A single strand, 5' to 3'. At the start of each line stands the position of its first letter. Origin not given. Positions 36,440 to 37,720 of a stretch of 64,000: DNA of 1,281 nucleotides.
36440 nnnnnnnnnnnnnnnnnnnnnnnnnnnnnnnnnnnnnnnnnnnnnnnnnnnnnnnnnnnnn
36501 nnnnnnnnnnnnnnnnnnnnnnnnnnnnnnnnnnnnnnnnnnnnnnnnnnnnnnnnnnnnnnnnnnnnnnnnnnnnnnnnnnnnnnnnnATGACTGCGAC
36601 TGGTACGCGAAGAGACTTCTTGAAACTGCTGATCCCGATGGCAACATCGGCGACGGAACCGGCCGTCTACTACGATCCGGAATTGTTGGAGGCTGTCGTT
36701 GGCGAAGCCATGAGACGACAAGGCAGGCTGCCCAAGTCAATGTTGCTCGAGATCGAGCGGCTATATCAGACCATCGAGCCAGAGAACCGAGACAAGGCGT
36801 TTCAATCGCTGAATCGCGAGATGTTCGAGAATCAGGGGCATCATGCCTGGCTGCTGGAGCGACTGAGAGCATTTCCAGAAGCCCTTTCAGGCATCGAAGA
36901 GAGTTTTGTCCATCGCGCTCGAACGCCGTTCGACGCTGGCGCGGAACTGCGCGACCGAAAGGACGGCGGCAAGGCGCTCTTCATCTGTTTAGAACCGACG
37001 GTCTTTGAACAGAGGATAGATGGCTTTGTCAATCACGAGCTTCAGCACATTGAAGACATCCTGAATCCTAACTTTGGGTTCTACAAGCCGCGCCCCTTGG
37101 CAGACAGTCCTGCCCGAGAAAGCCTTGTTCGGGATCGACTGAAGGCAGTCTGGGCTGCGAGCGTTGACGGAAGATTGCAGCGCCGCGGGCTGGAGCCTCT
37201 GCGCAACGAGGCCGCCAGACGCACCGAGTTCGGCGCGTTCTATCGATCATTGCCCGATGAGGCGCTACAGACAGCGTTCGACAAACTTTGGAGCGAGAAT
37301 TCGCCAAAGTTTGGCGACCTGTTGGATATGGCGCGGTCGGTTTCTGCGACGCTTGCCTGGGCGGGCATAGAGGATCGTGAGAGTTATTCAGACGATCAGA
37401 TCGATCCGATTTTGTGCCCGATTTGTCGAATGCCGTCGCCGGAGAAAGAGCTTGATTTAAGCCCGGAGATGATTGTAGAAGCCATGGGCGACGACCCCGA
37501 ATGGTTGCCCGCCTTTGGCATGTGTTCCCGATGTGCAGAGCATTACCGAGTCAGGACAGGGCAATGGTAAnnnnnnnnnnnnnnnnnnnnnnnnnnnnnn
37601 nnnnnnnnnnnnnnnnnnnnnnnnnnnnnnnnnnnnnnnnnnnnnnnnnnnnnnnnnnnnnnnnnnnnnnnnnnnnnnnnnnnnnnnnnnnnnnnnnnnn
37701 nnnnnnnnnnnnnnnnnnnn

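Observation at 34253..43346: Seven-gene operon for a soluble periplasmic type II DMSO-reductase-family molybdoenzyme of unknown substrate (NXR/pNAR/Ebd-like)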

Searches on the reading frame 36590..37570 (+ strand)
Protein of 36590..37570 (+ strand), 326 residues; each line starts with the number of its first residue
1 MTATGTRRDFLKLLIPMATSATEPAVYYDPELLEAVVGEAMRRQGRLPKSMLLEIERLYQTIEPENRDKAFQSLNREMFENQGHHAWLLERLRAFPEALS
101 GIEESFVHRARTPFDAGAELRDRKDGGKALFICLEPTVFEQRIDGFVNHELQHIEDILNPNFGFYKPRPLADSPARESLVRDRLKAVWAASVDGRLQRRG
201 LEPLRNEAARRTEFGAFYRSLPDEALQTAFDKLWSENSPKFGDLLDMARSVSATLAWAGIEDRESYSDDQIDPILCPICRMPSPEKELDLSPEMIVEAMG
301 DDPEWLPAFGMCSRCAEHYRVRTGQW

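Call 3: search_protein_families(library=pfam, proteins=[window:36590-37570:+], max_evalue=0.01)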
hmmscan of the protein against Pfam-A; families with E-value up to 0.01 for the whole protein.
window:36590-37570:+ (326 aa): 0 families

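Call 4: search_protein_families(library=ncbifam, proteins=[window:36590-37570:+], max_evalue=0.01)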
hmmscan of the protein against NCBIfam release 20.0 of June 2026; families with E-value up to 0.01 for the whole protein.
window:36590-37570:+ (326 aa): 0 families

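Call 31: search_solved_structures(query=window:36590-37570:+, max_evalue=5, show_alignments=1)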
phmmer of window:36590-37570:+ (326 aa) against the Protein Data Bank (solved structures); distinct sequences matched with E-value up to 5: 0.

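Call 40: find_homologous_proteins(query=window:36590-37570:+, max_evalue=0.00001)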
Query window:36590-37570:+ (326 aa): 2 proteins with E <= 0.00001 among 3452 candidates.
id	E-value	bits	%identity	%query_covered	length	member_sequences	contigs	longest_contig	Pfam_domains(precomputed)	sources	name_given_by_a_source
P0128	8.5e-220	747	100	100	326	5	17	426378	-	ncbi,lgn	-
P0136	2.9e-23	101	31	90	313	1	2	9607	-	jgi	-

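Call 47: search_solved_structures(query=A2, max_evalue=10, show_alignments=3)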
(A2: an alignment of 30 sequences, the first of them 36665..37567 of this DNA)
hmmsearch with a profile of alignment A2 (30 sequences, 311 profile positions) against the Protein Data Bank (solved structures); distinct sequences matched with E-value up to 10: 3.
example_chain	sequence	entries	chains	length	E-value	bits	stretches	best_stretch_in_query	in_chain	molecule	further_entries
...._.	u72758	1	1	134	1.2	11.9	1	182-239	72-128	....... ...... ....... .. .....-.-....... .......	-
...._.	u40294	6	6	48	1.3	11.7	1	247-277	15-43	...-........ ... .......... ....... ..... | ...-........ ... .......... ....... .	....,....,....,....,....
3fjv_A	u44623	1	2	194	2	11.1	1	96-147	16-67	uncharacterized novel protein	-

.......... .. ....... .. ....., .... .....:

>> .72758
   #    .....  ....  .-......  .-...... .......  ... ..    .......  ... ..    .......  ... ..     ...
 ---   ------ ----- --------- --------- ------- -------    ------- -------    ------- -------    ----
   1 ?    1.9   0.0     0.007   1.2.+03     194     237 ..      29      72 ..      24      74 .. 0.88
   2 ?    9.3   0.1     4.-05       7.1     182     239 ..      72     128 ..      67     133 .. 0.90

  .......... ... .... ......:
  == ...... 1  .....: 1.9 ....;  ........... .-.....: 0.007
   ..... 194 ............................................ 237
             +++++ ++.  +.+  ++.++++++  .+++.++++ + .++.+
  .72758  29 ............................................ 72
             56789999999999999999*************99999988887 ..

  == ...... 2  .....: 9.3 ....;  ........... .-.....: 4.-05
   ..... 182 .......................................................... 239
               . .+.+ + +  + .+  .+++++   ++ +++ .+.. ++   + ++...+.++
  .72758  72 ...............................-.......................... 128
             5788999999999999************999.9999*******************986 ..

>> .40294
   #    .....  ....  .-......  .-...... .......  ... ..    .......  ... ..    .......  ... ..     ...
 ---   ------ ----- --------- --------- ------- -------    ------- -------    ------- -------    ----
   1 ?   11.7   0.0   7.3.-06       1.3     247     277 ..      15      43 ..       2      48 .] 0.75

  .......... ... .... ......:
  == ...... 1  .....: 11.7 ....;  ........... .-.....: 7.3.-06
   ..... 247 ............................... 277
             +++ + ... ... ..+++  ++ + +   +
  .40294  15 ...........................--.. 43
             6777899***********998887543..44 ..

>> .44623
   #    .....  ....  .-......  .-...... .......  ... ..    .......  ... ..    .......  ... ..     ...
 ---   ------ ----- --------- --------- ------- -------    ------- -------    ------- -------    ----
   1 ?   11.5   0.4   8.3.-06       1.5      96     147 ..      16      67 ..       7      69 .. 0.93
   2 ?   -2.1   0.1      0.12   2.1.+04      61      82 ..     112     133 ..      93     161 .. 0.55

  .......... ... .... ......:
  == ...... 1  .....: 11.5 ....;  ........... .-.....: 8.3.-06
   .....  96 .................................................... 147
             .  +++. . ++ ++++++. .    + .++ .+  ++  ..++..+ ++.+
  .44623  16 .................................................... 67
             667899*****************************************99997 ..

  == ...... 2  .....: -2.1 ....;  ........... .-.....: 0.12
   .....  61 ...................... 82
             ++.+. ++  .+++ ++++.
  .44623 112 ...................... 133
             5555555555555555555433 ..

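Call 48: search_protein_families(library=pfam, alignment_id=A2, max_evalue=1)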
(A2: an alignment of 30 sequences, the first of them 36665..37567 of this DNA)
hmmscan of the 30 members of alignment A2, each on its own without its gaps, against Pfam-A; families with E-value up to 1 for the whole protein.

A. member 1, window:36665-37567:+ (301 aa): 1 family
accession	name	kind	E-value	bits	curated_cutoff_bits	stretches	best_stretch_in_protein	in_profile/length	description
PF23475.1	zf-Tbcl_FmdE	-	0.32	10.9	23.2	0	284-300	7-23/35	FmdE treble clef zinc finger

B. families by the number of members that match (of 30 scanned): 16 families
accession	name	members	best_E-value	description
PF18894.6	PhageMetallopep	2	0.016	Putative phage metallopeptidase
PF09768.15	Peptidase_M76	2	0.07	Peptidase M76 family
PF23475.1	zf-Tbcl_FmdE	2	0.11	FmdE treble clef zinc finger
PF23437.1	DUF7122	1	0.026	Family of unknown function (DUF7122)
PF03119.21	DNA_ligase_ZBD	1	0.033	NAD-dependent DNA ligase C4 zinc finger domain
PF06167.18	Peptidase_M90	1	0.062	Glucose-regulated metallo-peptidase M90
PF25207.1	DUF7837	1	0.073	Domain of unknown function (DUF7837)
PF07091.17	FmrO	1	0.11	Ribosomal RNA methyltransferase (FmrO)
PF24029.1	DUF7340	1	0.12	Domain of unknown function (DUF7340)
PF13699.11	eCIS_core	1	0.12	eCIS core domain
PF08906.16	T6SS_Tdi1_C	1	0.17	T6SS immunity protein Tdi1, C-terminal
PF22652.1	DUF7006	1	0.2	Family of unknown function (DUF7006)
PF11238.13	DUF3039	1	0.21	Protein of unknown function (DUF3039)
PF10122.14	Zn_ribbon_Com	1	0.25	Mu-like prophage protein Com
PF24458.1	DUF7573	1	0.29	Domain of unknown function (DUF7573)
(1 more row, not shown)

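Call 57: predict_structure(alignment_id=A4)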
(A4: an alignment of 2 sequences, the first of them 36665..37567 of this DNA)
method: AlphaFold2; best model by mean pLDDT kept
length: 301 residues; sequences in the alignment: 2
mean_pLDDT: 41.8   pTM: 0.25
mean pLDDT of the five models: 41.8, 40.1, 39.6, 37.6, 37.5
residues with pLDDT >= 90: 0; 70-90: 0; 50-70: 64; < 50: 237
segments of 3 or more residues with pLDDT < 50: 1-22, 69-77, 82-95, 108-250, 252-286, 293-301
pLDDT, mean of each block of 10 residues (from residue 1): 35 42 52 55 57 54 51 47 42 54 53 32 34 31 34 41 41 40 36 35 35 34 36 31 35 46 38 41 48 44 36
secondary structure, 60 per line:
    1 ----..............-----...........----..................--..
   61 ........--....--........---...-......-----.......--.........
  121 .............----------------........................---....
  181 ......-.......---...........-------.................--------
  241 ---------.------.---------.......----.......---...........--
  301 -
elements in order: H5-18 H24-34 H39-56 H59-68 H71-74 E77-84 E92-97 E103-109 H112-133 H150-173 H177-186 H188-194 H198-208 H216-232 H267-273 H278-284 H288-298

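Call 78: search_protein_families(library=ncbifam, alignment_id=A2, max_evalue=0.01)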
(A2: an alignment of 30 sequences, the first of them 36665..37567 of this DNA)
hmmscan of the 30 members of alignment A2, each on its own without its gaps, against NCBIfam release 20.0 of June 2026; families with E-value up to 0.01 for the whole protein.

A. member 1, window:36665-37567:+ (301 aa): 0 families

B. families by the number of members that match (of 30 scanned): 0 families
